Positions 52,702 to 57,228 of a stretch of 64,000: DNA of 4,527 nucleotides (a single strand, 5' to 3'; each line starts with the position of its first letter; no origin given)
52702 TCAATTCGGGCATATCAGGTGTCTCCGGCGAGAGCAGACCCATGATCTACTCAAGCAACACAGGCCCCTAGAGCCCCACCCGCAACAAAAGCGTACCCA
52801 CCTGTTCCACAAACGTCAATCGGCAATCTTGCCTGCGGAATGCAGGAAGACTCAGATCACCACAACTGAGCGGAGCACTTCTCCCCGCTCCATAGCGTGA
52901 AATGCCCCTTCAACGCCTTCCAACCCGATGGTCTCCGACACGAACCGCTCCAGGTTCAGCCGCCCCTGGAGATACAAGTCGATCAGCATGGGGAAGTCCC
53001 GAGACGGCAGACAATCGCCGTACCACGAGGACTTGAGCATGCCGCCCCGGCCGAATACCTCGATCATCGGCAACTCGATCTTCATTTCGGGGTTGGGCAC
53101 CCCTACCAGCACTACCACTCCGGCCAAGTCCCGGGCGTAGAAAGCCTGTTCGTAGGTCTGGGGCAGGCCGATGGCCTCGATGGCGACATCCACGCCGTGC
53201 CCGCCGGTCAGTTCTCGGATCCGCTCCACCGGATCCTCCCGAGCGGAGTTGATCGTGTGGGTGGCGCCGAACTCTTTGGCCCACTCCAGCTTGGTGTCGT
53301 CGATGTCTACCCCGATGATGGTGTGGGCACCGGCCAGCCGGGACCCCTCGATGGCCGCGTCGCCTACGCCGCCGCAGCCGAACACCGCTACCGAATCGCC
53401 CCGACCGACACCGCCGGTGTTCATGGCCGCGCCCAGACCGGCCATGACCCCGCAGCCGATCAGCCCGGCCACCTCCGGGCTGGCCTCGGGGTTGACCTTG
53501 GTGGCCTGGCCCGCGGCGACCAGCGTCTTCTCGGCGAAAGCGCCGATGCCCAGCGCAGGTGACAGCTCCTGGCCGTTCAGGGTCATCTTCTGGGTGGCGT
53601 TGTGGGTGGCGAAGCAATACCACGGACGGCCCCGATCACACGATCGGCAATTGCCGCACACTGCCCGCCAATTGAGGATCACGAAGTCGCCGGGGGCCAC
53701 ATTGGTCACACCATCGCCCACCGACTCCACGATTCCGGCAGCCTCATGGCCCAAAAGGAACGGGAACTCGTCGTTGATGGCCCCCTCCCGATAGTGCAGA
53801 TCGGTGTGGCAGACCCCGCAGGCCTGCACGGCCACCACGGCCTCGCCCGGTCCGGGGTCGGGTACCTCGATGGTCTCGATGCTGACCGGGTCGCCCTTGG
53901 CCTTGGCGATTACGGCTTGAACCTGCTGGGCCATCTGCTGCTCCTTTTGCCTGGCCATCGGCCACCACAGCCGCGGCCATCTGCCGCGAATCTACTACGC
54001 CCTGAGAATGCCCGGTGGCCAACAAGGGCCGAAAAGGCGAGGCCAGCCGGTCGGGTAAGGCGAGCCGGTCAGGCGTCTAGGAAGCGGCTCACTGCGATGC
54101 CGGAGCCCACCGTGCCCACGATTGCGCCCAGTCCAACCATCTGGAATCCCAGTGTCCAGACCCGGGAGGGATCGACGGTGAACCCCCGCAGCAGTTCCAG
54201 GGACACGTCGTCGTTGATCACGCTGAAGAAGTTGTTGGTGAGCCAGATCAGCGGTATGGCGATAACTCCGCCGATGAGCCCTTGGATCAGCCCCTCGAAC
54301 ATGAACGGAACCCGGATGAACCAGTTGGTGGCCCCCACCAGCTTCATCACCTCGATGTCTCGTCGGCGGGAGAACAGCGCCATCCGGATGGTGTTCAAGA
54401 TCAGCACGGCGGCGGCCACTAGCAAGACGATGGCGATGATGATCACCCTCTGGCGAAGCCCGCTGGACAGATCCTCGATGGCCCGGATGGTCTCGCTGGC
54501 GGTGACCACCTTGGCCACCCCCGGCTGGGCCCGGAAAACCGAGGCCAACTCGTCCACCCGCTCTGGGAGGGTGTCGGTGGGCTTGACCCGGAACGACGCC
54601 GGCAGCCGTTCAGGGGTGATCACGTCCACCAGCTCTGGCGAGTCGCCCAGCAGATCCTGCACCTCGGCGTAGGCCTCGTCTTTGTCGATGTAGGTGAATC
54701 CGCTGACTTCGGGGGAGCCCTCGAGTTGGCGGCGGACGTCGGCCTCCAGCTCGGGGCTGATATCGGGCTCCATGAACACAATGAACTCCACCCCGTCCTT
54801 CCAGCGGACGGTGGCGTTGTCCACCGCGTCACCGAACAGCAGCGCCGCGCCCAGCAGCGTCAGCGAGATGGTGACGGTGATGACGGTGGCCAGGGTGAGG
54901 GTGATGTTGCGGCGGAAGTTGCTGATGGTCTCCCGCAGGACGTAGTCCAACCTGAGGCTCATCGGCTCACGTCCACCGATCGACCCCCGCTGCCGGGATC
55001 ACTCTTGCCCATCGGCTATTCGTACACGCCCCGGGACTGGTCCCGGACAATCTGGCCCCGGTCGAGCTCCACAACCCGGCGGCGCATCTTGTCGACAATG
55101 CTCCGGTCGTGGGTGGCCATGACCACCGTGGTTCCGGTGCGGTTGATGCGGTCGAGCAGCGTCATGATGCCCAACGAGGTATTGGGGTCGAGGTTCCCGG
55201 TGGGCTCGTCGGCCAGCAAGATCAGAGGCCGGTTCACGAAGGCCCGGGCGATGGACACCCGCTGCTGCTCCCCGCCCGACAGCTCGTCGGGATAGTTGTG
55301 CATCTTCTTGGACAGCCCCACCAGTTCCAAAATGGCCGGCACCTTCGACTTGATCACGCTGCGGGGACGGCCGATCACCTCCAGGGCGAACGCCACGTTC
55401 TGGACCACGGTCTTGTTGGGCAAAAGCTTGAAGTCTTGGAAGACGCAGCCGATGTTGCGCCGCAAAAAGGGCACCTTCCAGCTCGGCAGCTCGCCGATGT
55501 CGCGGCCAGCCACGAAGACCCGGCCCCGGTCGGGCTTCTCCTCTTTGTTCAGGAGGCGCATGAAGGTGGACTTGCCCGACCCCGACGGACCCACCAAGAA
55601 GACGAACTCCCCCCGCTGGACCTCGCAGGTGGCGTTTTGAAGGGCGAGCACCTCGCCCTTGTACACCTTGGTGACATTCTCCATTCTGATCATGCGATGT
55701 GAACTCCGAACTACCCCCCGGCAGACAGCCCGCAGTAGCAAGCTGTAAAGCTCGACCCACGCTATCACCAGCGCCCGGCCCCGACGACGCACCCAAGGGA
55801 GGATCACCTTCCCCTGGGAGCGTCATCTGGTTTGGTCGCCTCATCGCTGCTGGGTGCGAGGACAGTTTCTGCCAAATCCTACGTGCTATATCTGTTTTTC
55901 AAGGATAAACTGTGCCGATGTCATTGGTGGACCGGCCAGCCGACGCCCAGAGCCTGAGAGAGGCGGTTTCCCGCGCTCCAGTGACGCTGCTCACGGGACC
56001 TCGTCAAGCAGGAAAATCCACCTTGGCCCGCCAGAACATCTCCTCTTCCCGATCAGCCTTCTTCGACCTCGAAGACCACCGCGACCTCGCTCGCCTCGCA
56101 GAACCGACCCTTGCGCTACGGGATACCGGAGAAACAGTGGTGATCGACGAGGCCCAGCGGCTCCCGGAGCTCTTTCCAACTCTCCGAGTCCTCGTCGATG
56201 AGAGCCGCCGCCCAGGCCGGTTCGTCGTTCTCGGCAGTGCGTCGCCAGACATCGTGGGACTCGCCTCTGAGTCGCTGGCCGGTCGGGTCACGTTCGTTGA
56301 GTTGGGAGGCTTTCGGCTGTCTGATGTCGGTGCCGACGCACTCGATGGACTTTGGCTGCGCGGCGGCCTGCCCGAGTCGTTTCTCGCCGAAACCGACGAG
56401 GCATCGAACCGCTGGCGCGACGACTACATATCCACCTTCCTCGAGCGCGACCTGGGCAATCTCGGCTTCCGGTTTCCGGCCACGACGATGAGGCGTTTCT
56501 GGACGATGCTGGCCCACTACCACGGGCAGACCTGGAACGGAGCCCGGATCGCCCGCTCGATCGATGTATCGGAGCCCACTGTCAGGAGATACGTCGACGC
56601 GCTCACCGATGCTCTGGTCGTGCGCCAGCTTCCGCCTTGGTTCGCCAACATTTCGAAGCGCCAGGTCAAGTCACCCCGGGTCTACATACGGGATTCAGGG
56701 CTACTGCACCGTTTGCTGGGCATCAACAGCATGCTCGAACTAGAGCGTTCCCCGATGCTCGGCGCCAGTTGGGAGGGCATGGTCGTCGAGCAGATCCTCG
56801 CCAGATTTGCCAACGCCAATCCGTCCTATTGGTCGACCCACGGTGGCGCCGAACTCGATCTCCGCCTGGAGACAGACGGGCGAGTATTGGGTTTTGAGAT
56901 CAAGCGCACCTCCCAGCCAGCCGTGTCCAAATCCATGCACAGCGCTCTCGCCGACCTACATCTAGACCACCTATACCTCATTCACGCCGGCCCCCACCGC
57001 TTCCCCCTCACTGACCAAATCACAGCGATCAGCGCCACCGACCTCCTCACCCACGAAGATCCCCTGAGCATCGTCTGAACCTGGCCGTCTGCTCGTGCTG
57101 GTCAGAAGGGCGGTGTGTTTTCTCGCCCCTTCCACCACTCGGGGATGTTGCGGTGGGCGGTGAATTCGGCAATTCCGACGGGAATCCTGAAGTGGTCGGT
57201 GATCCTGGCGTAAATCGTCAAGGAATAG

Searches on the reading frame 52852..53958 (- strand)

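Call 52: search_protein_families(library=pfam, proteins=[window:52852-53958:-], max_evalue=1)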
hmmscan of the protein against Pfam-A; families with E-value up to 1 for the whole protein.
window:52852-53958:- (368 aa): 8 families
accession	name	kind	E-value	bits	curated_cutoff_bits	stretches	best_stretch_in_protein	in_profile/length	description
PF00107.32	ADH_zinc_N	-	9.7e-30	103.6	31.8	1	197-329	1-127/129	Zinc-binding dehydrogenase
PF08240.17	ADH_N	-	5.5e-26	91.3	23.5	1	36-155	1-102/104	Alcohol dehydrogenase GroES-like domain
PF16912.11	Glu_dehyd_C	-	7.5e-08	32.5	34.9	1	188-296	32-139/211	Glucose dehydrogenase C-terminus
PF13602.12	ADH_zinc_N_2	-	2.6e-06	28.8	27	1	230-361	1-128/134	Zinc-binding dehydrogenase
PF02254.24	TrkA_N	-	0.049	14.4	23.8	1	190-237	1-46/116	TrkA-N domain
PF03721.20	UDPG_MGDP_dh_N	-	0.19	11.7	27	1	190-226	3-38/187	UDP-glucose/GDP-mannose dehydrogenase family, NAD binding domain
PF03807.23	F420_oxidored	-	0.43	11.7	21.6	1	190-236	2-50/94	NADP oxidoreductase coenzyme F420-dependent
PF00899.27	ThiF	-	0.86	9.1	28.1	1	189-221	22-54/238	ThiF family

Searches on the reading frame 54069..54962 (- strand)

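Call 52: search_protein_families(library=pfam, proteins=[window:54069-54962:-], max_evalue=1)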
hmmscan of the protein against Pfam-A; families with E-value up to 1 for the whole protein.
window:54069-54962:- (297 aa): 4 families
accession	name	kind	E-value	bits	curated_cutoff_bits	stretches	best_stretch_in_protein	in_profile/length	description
PF18075.7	FtsX_ECD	-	7e-20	71.9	23.5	1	58-152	1-96/96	FtsX extracellular domain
PF02687.27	FtsX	-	4.8e-15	56.1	25.5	1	174-293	1-114/120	FtsX-like permease C-terminal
PF02671.26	PAH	-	0.0013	18.8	21.3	1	92-113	18-39/45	Paired amphipathic helix repeat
PF01616.22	Orbi_NS3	-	0.17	11.9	27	1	150-204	56-110/179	Orbivirus NS3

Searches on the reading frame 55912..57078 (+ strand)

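Call 52: search_protein_families(library=pfam, proteins=[window:55912-57078:+], max_evalue=1)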
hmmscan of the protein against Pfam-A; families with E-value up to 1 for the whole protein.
window:55912-57078:+ (388 aa): 13 families
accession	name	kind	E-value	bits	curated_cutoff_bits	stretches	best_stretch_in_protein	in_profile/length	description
PF13635.12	DUF4143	-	4.4e-42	144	28.1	1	178-332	1-159/160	Domain of unknown function (DUF4143)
PF13173.12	AAA_14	-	1.4e-21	77.2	27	1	23-136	3-125/129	AAA domain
PF13401.12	AAA_22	-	1.5e-05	25.7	27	1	73-109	85-123/130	AAA domain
PF08279.18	HTH_11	-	0.00059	20.1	25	1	199-235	8-43/55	HTH domain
PF13191.12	AAA_16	-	0.0064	17.4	32.6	1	17-42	14-44/167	AAA ATPase domain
PF13551.12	HTH_29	-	0.013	16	28.1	1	200-230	6-35/64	Winged helix-turn helix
PF01637.24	ATPase_2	-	0.017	15.4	33.2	1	6-48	2-46/225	ATPase domain predominantly from Archaea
PF09339.16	HTH_IclR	-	0.035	14.3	22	1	206-240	17-51/52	IclR helix-turn-helix domain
PF13555.12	AAA_29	-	0.052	13.8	27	1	21-38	21-38/61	P-loop containing region of AAA domain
PF25213.1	HVO_A0261_N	-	0.064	13.6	35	1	198-237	15-54/86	HVO_A0261 N-terminal domain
PF13412.12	HTH_24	-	0.1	12.6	21.9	1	212-233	22-43/48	Winged helix-turn-helix DNA-binding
PF13479.12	AAA_24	-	0.13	12.5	27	1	24-55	4-32/195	AAA domain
PF13384.12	HTH_23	-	0.16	12.3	24.6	1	208-230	18-40/50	Homeodomain-like domain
